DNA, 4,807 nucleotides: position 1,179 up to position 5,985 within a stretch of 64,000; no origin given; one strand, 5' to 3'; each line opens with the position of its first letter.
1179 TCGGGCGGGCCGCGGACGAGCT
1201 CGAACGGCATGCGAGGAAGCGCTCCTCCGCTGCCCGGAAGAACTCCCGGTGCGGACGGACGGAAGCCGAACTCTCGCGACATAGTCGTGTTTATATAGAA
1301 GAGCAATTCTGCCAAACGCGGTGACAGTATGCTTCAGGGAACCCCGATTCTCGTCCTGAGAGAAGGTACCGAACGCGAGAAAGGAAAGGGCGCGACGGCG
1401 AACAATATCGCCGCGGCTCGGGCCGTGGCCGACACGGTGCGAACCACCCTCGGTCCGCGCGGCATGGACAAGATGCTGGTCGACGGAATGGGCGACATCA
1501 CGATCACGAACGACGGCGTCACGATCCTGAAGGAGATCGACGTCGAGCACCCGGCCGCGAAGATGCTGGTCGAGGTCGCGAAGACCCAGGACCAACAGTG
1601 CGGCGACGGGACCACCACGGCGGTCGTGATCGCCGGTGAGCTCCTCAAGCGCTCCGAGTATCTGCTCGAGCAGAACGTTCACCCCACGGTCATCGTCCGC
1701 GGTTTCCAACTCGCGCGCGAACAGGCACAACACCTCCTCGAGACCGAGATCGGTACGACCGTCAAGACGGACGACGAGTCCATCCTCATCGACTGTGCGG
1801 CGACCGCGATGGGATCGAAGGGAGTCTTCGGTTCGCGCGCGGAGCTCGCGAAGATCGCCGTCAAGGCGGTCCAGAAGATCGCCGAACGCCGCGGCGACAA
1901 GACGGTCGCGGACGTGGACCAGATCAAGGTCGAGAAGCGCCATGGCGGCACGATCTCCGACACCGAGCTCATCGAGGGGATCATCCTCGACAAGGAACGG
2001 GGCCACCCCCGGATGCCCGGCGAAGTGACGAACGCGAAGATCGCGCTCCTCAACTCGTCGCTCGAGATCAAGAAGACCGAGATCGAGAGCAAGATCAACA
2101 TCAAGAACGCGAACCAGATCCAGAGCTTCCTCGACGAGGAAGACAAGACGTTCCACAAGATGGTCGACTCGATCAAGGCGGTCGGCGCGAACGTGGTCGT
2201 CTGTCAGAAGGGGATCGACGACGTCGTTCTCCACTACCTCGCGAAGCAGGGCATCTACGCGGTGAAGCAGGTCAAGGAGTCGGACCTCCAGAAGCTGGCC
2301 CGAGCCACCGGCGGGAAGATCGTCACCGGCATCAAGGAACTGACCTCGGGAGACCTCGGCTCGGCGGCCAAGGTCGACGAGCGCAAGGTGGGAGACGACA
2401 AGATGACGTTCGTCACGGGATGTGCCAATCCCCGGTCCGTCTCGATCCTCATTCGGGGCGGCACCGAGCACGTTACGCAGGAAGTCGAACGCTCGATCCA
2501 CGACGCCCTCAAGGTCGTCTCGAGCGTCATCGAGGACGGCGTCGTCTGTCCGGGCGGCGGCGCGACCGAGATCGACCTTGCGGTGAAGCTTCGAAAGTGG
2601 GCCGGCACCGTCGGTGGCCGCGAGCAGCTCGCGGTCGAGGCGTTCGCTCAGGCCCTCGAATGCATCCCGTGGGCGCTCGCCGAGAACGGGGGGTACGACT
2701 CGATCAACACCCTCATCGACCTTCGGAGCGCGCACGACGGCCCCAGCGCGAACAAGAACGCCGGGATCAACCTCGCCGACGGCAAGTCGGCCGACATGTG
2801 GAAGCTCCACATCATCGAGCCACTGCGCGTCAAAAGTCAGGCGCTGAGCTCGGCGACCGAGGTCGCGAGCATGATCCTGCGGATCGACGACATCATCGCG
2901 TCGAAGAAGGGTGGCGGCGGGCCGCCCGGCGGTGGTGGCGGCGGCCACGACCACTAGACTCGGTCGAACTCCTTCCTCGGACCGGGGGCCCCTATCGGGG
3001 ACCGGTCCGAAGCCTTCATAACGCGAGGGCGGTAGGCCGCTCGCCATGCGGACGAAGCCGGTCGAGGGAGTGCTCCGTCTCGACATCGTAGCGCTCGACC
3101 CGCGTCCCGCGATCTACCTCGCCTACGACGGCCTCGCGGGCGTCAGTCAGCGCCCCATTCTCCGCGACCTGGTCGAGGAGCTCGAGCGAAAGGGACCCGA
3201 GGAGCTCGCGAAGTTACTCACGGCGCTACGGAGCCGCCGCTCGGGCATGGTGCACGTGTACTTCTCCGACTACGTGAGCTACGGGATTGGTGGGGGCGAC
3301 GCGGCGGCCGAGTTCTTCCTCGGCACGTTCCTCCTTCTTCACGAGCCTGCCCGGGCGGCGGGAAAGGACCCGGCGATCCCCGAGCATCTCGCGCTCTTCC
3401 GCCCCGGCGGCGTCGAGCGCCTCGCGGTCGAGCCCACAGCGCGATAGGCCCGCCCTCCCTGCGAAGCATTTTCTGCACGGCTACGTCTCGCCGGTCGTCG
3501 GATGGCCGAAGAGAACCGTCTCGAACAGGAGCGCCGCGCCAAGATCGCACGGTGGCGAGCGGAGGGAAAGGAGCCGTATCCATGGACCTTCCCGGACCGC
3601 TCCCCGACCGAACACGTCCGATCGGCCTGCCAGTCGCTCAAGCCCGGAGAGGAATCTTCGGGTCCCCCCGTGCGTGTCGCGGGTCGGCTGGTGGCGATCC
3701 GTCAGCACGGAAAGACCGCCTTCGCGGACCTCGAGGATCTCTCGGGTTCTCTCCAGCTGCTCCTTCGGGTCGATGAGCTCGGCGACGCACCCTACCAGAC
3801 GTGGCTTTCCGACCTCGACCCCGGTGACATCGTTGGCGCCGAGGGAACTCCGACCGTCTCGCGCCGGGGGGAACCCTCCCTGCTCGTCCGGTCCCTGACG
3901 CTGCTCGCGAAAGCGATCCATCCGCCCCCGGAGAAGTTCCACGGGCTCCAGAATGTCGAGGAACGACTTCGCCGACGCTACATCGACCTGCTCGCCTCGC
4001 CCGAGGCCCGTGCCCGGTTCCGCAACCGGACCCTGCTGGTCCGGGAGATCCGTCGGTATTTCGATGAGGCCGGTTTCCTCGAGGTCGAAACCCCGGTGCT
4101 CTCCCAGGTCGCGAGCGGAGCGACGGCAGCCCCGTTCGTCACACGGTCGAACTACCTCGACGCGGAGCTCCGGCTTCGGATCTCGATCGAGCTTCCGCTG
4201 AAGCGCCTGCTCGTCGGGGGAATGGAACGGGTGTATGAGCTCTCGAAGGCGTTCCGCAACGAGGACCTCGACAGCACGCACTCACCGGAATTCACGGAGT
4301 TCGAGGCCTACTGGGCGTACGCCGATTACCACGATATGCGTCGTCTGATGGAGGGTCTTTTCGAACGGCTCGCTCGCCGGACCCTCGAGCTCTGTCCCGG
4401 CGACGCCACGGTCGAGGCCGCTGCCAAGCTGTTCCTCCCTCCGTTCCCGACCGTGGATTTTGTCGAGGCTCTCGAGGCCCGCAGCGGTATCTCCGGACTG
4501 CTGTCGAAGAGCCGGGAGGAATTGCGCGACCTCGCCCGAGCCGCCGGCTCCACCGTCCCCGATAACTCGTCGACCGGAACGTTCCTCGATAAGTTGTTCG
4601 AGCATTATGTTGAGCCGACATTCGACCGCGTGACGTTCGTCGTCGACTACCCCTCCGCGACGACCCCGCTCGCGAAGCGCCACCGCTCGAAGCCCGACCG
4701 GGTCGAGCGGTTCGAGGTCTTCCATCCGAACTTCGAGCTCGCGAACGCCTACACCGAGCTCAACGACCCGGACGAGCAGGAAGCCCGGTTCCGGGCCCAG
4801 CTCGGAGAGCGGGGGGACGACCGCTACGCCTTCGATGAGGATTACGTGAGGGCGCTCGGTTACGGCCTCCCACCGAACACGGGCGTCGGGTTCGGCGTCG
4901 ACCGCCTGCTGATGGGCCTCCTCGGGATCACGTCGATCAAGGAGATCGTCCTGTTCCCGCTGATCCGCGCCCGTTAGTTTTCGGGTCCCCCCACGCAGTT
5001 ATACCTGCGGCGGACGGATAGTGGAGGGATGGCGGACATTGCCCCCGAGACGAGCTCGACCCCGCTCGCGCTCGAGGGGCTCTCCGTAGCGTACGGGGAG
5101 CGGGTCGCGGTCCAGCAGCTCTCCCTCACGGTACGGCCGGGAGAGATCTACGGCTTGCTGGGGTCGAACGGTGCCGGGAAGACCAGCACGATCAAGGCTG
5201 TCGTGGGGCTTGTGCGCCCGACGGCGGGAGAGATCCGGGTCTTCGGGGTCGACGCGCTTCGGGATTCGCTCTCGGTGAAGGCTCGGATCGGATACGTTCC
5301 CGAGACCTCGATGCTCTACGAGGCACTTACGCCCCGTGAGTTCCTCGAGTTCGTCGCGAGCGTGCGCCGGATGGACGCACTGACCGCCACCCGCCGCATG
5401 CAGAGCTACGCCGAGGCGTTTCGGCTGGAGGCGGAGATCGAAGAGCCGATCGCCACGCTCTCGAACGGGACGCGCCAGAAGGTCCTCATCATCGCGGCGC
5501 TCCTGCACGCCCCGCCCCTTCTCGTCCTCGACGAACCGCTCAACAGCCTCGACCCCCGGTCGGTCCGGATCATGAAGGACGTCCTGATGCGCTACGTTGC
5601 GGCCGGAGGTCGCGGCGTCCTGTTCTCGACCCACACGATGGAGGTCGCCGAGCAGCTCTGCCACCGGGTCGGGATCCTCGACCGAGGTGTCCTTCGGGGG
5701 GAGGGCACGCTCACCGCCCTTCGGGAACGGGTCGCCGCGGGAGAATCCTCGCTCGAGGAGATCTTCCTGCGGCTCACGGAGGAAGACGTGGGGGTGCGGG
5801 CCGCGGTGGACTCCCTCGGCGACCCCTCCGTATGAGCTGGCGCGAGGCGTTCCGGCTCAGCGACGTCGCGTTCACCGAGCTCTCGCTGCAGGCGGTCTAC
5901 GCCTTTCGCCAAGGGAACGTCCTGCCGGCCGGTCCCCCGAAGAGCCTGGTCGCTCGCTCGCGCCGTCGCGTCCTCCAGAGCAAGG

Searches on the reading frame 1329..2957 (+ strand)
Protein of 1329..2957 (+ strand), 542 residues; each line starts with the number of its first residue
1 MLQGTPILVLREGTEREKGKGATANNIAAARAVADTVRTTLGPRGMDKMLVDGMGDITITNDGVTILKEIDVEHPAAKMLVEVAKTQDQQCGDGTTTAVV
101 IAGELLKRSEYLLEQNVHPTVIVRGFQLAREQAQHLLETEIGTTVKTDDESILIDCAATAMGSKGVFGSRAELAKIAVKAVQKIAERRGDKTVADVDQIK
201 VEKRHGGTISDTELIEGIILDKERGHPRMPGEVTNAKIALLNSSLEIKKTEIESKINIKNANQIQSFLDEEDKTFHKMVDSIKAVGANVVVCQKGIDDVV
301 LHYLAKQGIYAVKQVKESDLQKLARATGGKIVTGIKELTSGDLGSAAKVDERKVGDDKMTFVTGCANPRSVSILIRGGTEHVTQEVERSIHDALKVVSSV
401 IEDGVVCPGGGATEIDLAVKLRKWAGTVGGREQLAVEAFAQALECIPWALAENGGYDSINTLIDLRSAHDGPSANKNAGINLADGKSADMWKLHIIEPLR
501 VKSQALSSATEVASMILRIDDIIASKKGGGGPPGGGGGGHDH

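Call 16: search_protein_families(library=pfam, proteins=[window:1329-2957:+], max_evalue=0.001)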
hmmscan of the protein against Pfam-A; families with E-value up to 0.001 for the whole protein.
window:1329-2957:+ (542 aa): 1 family
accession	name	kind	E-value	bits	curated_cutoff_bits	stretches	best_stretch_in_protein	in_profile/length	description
PF00118.29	Cpn60_TCP1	-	5.2e-181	603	34.3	1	33-526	1-489/490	TCP-1/cpn60 chaperonin family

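Call 73: find_encoding_contigs(protein=window:1329-2957:+, flank=10000, max_places=3)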
Protein window:1329-2957:+ (542 aa): 1 contig read that carries it; 1 place shown.
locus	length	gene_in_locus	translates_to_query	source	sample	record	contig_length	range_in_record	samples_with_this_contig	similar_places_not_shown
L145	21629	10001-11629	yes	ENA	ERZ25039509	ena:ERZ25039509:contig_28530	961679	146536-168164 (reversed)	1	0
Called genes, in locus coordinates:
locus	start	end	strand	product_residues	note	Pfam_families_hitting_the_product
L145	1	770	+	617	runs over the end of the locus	PF22082:TtuA_LIM_N, PF01171:ATP_bind_3, PF02737:3HCDH_N, PF00725:3HCDH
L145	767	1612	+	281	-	PF13367:PrsW-protease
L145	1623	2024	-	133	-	PF19479:DUF6015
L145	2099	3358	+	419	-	PF22023:Pus10_THUMP_arc, PF21238:Pus10_C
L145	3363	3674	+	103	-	PF01157:Ribosomal_L21e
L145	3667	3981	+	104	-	PF03874:RNA_pol_Rpb4 (weak)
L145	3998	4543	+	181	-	PF04919:DUF655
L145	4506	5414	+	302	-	PF00398:RrnaAD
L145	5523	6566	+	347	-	-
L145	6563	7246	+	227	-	PF01596:Methyltransf_3, PF13578:Methyltransf_24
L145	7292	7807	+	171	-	-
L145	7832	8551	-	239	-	PF00583:Acetyltransf_1, PF08445:FR47, PF13508:Acetyltransf_7, PF13673:Acetyltransf_10 (weak)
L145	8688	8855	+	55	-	-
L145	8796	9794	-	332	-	PF00892:EamA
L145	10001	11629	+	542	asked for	PF00118:Cpn60_TCP1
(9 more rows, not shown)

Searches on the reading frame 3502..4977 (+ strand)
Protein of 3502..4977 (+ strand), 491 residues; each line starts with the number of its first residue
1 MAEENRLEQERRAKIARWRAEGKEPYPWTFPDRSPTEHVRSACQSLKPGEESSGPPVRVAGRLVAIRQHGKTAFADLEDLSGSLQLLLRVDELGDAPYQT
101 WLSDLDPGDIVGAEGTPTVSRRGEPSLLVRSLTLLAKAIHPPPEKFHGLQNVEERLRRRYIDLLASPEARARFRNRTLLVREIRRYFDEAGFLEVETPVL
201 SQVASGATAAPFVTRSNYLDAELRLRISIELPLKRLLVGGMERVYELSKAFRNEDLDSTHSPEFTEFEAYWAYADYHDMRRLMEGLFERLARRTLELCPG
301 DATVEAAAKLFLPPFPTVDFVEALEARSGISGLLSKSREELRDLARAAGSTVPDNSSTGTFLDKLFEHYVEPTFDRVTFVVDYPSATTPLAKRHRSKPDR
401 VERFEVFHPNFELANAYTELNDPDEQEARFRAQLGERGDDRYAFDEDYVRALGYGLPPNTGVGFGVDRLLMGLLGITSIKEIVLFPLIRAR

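Call 16: search_protein_families(library=pfam, proteins=[window:3502-4977:+], max_evalue=0.001)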
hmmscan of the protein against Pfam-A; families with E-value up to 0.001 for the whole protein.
window:3502-4977:+ (491 aa): 3 families
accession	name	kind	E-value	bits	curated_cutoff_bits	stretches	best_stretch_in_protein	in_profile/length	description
PF00152.25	tRNA-synt_2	-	1.1e-76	258.2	25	1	152-487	2-306/308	tRNA synthetases class II (D, K and N)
PF01336.31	tRNA_anti-codon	-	8e-14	51.8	27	1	57-135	1-75/75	OB-fold nucleic acid binding domain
PF01409.25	tRNA-synt_2d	-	1.3e-05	25.3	19.8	0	246-290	107-153/246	tRNA synthetases class II core domain (F)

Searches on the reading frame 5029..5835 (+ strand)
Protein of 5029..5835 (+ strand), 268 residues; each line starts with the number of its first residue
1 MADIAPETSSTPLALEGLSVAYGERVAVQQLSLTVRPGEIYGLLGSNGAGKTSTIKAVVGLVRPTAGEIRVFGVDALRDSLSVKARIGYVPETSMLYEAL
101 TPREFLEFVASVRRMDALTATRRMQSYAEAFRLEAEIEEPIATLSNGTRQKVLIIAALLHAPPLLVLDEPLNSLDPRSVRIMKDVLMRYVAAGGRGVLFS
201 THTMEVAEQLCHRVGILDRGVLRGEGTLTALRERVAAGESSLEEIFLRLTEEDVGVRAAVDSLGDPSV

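Call 16: search_protein_families(library=pfam, proteins=[window:5029-5835:+], max_evalue=0.001)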
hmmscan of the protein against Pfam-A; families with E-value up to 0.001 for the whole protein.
window:5029-5835:+ (268 aa): 2 families
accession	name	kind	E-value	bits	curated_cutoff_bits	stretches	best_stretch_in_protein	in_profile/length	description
PF00005.33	ABC_tran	-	9.9e-29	101.1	25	1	29-172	2-137/137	ABC transporter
PF13304.12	AAA_21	-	1.6e-13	51.8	27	1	136-203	230-299/304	AAA domain, putative AbiEii toxin, Type IV TA system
